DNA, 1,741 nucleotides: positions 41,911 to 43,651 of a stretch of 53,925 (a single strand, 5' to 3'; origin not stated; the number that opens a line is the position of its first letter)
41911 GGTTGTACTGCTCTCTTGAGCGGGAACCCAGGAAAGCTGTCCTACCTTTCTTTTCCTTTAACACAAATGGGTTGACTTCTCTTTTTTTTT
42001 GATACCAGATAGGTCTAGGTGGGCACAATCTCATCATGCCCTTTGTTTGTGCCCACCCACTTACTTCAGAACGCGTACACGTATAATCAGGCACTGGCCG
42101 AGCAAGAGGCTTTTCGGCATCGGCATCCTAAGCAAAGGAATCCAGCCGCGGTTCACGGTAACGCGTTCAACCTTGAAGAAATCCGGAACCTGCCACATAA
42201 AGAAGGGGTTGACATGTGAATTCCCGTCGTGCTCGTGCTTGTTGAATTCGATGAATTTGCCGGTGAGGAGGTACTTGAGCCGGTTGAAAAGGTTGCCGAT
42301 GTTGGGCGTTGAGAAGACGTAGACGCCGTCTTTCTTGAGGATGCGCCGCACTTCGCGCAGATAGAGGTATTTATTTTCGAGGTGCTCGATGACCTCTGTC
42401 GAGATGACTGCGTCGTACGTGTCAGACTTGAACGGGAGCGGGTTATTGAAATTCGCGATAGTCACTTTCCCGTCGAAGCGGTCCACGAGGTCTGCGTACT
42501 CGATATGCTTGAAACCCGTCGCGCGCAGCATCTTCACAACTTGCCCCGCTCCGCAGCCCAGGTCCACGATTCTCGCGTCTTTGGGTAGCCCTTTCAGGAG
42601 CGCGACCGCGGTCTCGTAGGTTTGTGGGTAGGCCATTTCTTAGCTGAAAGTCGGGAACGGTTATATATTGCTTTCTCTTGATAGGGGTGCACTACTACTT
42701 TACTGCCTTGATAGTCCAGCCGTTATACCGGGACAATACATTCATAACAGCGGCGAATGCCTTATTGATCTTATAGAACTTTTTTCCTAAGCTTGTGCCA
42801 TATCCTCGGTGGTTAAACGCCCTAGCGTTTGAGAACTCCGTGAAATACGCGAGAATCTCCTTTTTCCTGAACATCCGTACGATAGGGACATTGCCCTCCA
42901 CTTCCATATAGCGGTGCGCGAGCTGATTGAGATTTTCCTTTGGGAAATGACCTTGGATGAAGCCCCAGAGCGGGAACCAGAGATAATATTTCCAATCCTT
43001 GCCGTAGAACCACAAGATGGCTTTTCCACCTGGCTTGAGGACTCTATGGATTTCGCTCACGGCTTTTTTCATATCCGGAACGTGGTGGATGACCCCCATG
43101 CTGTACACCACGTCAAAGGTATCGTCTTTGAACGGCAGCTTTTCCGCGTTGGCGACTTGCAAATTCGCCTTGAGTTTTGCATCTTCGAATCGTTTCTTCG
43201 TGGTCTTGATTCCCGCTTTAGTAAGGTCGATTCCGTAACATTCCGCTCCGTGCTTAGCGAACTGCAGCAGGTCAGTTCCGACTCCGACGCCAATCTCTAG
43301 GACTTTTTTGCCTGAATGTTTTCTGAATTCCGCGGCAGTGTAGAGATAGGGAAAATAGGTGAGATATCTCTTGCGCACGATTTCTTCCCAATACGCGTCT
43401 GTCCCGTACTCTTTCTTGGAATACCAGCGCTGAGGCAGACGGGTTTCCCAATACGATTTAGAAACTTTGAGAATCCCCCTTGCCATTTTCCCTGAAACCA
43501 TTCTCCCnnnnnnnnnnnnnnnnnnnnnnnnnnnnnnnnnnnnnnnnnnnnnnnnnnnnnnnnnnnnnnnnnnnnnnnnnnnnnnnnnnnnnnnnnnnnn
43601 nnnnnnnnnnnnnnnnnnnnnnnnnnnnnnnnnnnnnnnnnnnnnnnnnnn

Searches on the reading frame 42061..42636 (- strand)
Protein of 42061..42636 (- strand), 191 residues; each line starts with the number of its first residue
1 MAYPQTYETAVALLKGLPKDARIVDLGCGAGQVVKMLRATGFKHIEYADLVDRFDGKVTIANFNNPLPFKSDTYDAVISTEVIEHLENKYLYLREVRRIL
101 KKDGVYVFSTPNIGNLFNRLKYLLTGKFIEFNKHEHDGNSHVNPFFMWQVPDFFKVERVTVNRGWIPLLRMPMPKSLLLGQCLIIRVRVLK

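Call 3: search_protein_families(library=pfam, proteins=[window:42061-42636:-], max_evalue=0.1)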
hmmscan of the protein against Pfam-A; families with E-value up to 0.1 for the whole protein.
window:42061-42636:- (191 aa): 13 families
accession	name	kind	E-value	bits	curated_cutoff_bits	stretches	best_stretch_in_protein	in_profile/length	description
PF13489.12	Methyltransf_23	-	9.2e-16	58.4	27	1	14-113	17-121/164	Methyltransferase domain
PF08241.18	Methyltransf_11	-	1.4e-13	51.7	21.2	1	24-108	1-95/95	Methyltransferase domain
PF13847.12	Methyltransf_31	-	5.4e-11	42.8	27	1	19-112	3-113/145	Methyltransferase domain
PF13649.12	Methyltransf_25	-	6.5e-09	36.8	27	1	23-104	1-97/97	Methyltransferase domain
PF08242.18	Methyltransf_12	-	3.5e-08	34.5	30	1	24-105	1-97/98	Methyltransferase domain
PF05148.21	Methyltransf_8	-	9.8e-06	26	27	1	12-108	65-156/219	Hypothetical methyltransferase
PF07021.18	MetW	-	1.9e-05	24.8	21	1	15-129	9-128/193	Methionine biosynthesis protein MetW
PF03141.22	Methyltransf_29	-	0.0029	16.7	23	1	66-114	174-223/506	Putative S-adenosyl-L-methionine-dependent methyltransferase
PF02353.26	CMAS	-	0.0037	17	27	1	71-110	126-166/273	Mycolic acid cyclopropane synthetase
PF05175.20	MTS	-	0.013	15.6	23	1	12-41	22-53/170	Methyltransferase small domain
PF07757.19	AdoMet_MTase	-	0.027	15.1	27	1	19-47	61-89/115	Predicted AdoMet-dependent methyltransferase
PF01209.24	Ubie_methyltran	-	0.041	13.7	20.1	0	65-107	108-151/233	ubiE/COQ5 methyltransferase family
PF05891.18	Methyltransf_PK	-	0.085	12.8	27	0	19-105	55-156/218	AdoMet dependent proline di-methyltransferase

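Call 53: search_protein_families(library=ncbifam, proteins=[window:42061-42636:-], max_evalue=0.00001)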
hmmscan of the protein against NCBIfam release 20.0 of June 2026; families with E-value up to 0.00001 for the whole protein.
window:42061-42636:- (191 aa): 6 families
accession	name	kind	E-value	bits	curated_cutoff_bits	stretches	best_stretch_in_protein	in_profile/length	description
NF045667.1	MTase_DVU1556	equivalog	4.3e-11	42.7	155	1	14-109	17-120/213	DVU_1556 family methyltransferase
TIGR01983.1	UbiG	equivalog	2.5e-08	33.5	102.95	1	19-112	49-155/228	bifunctional 2-polyprenyl-6-hydroxyphenol methylase/3-demethylubiquinol 3-O-methyltransferase UbiG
TIGR02081.1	metW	equivalog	5.2e-08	32.7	189.5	1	14-128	8-127/194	methionine biosynthesis protein MetW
TIGR02072.1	BioC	equivalog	6.6e-08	32.7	184.95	1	12-116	22-140/244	malonyl-ACP O-methyltransferase BioC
NF041675.1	sarc_dimgly_tmase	equivalog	5.2e-06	26.6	550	0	61-111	123-172/278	sarcosine/dimethylglycine N-methyltransferase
NF043040.1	corrin_prot_MT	hypoth_equivalog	5.6e-06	25.9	180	0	69-107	106-146/216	corrinoid protein-associated methyltransferase CpaM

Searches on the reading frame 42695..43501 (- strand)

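Call 3: search_protein_families(library=pfam, proteins=[window:42695-43501:-], max_evalue=0.1)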
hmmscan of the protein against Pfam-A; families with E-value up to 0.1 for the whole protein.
window:42695-43501:- (268 aa): 16 families
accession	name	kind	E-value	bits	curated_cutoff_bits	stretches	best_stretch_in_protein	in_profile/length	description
PF08241.18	Methyltransf_11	-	5e-28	98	21.2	1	68-162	1-94/95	Methyltransferase domain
PF13649.12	Methyltransf_25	-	1.5e-24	86.9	27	1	67-159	1-97/97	Methyltransferase domain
PF13847.12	Methyltransf_31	-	8.1e-21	74.7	27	1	62-162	2-108/145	Methyltransferase domain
PF13489.12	Methyltransf_23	-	2.5e-19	70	27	1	59-195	18-154/164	Methyltransferase domain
PF08242.18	Methyltransf_12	-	1.4e-18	67.9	30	1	68-160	1-97/98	Methyltransferase domain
PF01209.24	Ubie_methyltran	-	3.3e-14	53.2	20.1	1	61-161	45-149/233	ubiE/COQ5 methyltransferase family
PF02353.26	CMAS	-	8e-08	32.4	27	1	62-162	61-163/273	Mycolic acid cyclopropane synthetase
PF08003.17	Methyltransf_9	-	2.6e-06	27.1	23.8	1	63-163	115-217/315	Protein of unknown function (DUF1698)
PF06325.19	PrmA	-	0.00011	22.2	22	1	60-163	158-258/296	Ribosomal protein L11 methyltransferase (PrmA)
PF03291.22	mRNA_G-N7_MeTrfase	-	0.00032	20.4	26.6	1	63-114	61-113/315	mRNA (guanine-N(7))-methyltransferase domain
PF07021.18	MetW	-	0.0013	18.9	21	1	63-165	13-109/193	Methionine biosynthesis protein MetW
PF02390.23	Methyltransf_4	-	0.0026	17.7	24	1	66-121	4-60/173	Putative methyltransferase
PF20922.3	Anamorsin_N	-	0.0068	16.6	27.1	1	114-163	34-87/163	Anamorsin, N-terminal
PF05148.21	Methyltransf_8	-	0.0083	16.4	27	1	108-160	102-153/219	Hypothetical methyltransferase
PF05219.18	DREV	-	0.021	14.4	26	1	63-163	94-186/265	DREV methyltransferase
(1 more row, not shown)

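Call 53: search_protein_families(library=ncbifam, proteins=[window:42695-43501:-], max_evalue=0.00001)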
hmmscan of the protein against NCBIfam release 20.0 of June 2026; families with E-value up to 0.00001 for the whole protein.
window:42695-43501:- (268 aa): 36 families (the best 25 are shown)
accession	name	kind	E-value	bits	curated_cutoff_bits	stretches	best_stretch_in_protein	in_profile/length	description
NF047649.1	MTase_UXPK_star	exception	1.2e-18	67.2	460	1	62-163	76-181/283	methyltransferase/UXPK-star double selenoprotein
NF040539.1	AST_met_ArsM_2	exception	5.7e-18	65.7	240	1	62-161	55-161/262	putative arsinothricin biosynthesis methyltransferase ArsM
NF041536.1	ArsM_DUF2284_UU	exception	6.2e-18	64.4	575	1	62-163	75-180/459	arsenite methyltransferase/DUF2284 domain selenoprotein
NF041537.1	ArsM_AhpD_UU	exception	1.6e-17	63.3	510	1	62-162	75-179/345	arsenite methyltransferase/AhpD domain selenoprotein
NF045823.1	PthPhpthDimycoMt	equivalog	5.6e-17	61.8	300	1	60-160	63-163/256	phthiotriol/phenolphthiotriol dimycocerosates methyltransferase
TIGR01983.1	UbiG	equivalog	1.8e-16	60.1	102.95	1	60-174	46-162/228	bifunctional 2-polyprenyl-6-hydroxyphenol methylase/3-demethylubiquinol 3-O-methyltransferase UbiG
TIGR01934.1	MenG_MenH_UbiE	subfamily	3.2e-16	59.3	158.35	1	57-162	33-140/223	ubiquinone/menaquinone biosynthesis methyltransferase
NF001241.0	PRK00216.1-2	equivalog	3.8e-16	59.4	327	1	55-163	43-147/231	demethylmenaquinone methyltransferase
NF045667.1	MTase_DVU1556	equivalog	1.4e-15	57.3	155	1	60-162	19-118/213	DVU_1556 family methyltransferase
NF045825.1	FAmtase_mtf2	equivalog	2.6e-15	56.3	400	1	52-161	48-156/248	fatty-acid O-methyltransferase Mtf2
NF008823.0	PRK11873.1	subfamily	5.6e-15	55.6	263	1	62-161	76-179/272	arsenite methyltransferase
NF052510.1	methyltran_MpqE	exception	1e-14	54.5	335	1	55-163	38-151/234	methyl-plastoquinone biosynthesis methyltransferase MpqE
NF045649.1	2X_seleno_MduS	exception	1.3e-14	54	380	1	57-163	35-147/338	methyltransferase domain-containing selenoprotein MduS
NF001244.0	PRK00216.1-5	equivalog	7.3e-14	51.6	216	1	59-162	44-152/236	bifunctional demethylmenaquinone methyltransferase/2-methoxy-6-polyprenyl-1,4-benzoquinol methylase UbiE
NF045882.1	PLipidMtase_Leg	equivalog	8.3e-14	51.9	390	1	65-162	44-142/207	phospholipid N-methyltransferase PmtA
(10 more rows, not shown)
